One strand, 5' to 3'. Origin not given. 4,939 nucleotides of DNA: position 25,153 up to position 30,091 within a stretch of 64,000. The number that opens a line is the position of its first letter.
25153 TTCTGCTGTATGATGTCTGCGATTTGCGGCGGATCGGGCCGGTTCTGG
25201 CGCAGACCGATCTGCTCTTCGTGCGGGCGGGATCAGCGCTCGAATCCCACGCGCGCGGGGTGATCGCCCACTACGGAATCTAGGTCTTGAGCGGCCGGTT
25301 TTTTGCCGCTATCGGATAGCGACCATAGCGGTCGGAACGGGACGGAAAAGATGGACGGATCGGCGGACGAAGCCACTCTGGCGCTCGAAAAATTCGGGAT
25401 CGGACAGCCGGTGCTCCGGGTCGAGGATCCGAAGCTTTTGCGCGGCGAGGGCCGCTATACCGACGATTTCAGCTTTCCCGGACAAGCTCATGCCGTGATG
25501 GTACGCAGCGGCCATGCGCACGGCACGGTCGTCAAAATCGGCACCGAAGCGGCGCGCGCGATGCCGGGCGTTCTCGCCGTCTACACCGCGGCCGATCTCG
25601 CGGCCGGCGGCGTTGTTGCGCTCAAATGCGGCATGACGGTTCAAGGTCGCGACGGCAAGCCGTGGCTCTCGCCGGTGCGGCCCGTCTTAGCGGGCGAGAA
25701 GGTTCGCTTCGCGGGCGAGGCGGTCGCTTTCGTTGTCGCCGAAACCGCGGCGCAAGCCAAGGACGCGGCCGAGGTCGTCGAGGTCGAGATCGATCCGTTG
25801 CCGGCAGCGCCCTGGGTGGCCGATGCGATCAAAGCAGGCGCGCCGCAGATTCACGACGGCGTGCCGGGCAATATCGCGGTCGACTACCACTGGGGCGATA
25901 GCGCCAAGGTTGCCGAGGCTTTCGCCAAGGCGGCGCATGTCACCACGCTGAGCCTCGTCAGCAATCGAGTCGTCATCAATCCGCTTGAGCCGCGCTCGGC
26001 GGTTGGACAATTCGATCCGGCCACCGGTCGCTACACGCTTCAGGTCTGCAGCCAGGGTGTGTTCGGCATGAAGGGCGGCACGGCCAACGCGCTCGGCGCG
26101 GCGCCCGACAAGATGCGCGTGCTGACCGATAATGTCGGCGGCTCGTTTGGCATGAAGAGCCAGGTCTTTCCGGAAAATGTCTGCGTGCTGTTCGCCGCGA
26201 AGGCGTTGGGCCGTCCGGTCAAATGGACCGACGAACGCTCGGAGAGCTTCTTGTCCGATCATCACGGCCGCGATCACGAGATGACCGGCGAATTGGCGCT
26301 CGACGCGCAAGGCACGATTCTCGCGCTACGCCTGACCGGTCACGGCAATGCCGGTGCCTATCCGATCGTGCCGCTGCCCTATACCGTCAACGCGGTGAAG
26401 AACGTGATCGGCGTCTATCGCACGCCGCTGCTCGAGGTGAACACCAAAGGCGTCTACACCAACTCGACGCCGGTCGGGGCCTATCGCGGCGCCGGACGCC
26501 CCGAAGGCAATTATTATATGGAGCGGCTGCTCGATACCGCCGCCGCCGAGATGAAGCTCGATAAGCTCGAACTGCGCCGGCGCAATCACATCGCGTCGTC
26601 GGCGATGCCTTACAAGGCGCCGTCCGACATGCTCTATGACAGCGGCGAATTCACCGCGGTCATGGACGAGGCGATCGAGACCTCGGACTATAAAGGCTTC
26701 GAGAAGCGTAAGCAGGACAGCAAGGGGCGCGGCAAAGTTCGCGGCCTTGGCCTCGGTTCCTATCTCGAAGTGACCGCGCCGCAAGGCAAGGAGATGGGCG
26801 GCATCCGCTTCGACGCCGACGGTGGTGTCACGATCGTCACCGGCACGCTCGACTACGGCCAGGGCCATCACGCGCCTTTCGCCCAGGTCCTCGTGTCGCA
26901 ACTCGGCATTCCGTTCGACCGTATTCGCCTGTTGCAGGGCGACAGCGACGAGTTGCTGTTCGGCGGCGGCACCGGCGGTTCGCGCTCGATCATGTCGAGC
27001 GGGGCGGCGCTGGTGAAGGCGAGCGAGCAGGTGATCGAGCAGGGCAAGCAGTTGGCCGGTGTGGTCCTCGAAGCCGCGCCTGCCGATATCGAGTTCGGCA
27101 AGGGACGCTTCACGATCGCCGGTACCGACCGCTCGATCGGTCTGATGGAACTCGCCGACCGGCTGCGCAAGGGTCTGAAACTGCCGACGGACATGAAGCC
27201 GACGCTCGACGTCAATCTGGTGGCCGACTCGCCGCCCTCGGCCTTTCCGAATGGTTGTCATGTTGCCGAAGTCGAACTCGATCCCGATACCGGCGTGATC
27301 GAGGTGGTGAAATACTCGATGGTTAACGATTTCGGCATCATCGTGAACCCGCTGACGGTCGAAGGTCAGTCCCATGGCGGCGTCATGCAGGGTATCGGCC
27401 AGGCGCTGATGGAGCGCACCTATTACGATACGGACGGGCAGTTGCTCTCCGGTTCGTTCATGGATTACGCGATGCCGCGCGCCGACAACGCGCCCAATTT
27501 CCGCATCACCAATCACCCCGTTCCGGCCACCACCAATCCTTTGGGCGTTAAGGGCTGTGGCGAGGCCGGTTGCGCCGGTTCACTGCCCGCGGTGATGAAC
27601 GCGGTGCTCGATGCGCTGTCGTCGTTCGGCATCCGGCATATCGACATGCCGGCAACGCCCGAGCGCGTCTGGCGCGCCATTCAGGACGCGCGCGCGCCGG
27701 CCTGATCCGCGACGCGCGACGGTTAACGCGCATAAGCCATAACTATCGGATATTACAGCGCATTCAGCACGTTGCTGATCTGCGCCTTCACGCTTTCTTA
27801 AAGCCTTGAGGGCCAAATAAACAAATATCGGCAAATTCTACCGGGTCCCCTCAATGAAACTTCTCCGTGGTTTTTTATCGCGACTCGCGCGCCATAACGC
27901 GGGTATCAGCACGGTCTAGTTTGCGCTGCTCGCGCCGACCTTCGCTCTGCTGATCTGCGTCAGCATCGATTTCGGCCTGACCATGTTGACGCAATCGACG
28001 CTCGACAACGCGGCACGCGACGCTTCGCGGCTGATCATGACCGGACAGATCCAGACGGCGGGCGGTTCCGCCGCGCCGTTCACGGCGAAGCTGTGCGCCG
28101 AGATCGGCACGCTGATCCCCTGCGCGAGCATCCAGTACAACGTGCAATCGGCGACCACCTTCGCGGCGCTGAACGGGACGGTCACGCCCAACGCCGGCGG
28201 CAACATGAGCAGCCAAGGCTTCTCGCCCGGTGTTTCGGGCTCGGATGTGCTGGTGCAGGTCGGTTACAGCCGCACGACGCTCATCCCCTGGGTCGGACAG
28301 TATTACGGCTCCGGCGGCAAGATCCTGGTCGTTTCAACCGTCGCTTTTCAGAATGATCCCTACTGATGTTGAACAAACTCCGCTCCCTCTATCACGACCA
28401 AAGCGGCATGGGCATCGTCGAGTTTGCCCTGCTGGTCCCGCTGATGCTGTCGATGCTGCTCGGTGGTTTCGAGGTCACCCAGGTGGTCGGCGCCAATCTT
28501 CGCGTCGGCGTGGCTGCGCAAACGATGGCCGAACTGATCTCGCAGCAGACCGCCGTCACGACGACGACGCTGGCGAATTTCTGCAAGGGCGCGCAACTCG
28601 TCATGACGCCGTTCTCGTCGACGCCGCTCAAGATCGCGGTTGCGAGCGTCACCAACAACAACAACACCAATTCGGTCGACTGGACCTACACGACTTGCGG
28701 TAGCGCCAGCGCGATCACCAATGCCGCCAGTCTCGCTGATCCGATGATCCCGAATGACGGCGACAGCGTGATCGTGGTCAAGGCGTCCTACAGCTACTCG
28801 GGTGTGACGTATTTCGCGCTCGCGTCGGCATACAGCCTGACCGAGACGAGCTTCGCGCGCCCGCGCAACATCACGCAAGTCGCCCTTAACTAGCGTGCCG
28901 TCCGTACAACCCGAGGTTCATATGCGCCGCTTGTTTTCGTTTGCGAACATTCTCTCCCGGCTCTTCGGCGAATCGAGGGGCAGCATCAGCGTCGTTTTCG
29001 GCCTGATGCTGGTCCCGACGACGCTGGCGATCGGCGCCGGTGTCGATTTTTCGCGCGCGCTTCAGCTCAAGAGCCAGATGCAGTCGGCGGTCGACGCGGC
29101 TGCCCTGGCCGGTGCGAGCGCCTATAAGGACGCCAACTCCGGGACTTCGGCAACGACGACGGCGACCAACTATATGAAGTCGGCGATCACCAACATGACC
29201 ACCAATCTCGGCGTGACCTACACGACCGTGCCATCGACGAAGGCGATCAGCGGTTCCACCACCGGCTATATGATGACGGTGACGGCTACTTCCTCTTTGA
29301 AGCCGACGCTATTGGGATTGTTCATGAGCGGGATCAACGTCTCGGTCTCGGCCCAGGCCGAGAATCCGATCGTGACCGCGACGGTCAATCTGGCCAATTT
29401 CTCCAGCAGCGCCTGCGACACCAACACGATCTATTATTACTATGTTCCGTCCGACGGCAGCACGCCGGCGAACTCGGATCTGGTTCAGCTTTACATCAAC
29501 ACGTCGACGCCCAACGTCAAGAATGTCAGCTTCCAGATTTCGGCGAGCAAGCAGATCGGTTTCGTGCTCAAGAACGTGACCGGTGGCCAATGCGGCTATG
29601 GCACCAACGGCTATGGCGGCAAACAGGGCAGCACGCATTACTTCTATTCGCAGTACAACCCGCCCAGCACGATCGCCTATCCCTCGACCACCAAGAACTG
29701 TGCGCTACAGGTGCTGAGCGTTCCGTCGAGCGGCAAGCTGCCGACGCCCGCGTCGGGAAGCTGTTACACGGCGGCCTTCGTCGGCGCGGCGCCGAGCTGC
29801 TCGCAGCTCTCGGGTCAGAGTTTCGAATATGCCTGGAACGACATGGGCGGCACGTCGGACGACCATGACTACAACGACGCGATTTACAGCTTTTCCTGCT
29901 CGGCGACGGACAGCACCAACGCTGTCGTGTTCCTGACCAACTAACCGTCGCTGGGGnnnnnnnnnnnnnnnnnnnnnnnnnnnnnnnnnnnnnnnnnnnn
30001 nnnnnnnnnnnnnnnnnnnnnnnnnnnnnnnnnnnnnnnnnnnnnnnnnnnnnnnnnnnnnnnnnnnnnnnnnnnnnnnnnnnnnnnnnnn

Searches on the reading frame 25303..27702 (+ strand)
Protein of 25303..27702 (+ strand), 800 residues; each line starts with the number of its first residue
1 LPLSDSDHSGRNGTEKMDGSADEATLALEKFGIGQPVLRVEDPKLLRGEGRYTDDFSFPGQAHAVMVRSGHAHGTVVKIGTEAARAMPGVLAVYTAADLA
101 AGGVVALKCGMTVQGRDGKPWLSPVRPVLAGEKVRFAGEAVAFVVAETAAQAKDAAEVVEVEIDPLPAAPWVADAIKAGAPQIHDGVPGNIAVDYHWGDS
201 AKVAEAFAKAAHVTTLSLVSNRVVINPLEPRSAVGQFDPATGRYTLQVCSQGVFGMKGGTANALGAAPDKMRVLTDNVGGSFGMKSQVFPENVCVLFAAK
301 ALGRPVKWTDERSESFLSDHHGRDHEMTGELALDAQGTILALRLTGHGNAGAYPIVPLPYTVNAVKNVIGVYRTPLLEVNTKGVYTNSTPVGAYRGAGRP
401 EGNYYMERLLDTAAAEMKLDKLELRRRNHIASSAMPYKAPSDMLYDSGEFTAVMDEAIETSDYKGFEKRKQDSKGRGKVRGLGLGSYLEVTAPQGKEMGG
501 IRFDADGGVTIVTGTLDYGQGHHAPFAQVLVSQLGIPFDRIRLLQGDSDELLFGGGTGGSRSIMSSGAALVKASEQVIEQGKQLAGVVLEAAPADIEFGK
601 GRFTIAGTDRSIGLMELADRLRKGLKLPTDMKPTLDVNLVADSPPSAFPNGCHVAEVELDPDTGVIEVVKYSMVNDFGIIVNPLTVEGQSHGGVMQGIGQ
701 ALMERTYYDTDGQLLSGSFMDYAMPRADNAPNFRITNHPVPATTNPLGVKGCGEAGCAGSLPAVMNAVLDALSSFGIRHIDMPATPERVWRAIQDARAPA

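Call 19: search_protein_families(library=pfam, proteins=[window:25303-27702:+], max_evalue=0.001)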
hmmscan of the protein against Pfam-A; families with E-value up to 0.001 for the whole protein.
window:25303-27702:+ (800 aa): 3 families
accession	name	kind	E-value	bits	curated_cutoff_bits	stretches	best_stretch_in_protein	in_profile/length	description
PF20256.3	MoCoBD_2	-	1.5e-73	248.3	27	1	457-731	2-283/283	Molybdopterin cofactor-binding domain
PF02738.23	MoCoBD_1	-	1.9e-68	230.6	27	1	183-428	1-243/244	Molybdopterin cofactor-binding domain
PF01315.27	Ald_Xan_dh_C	-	4.1e-26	91.9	31.3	1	48-166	2-109/110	Aldehyde oxidase and xanthine dehydrogenase, a/b hammerhead domain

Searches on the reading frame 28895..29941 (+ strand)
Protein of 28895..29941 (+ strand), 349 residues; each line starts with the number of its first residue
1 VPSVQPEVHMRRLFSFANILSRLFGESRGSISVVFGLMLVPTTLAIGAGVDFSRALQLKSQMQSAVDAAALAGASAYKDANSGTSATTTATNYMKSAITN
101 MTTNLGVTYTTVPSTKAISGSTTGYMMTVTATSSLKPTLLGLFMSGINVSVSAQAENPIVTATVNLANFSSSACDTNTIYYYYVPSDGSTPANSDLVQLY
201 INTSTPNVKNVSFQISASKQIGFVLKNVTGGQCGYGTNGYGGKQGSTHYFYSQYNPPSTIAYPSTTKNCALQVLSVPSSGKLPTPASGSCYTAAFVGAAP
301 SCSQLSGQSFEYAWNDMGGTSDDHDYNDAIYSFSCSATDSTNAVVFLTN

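Call 19: search_protein_families(library=pfam, proteins=[window:28895-29941:+], max_evalue=0.001)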
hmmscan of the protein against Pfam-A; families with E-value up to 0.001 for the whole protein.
window:28895-29941:+ (349 aa): 1 family
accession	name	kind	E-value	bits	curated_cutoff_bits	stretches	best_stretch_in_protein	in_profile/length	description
PF13400.11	Tad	-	1.2e-12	48.4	22.3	1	29-76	1-47/47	Putative Flp pilus-assembly TadE/G-like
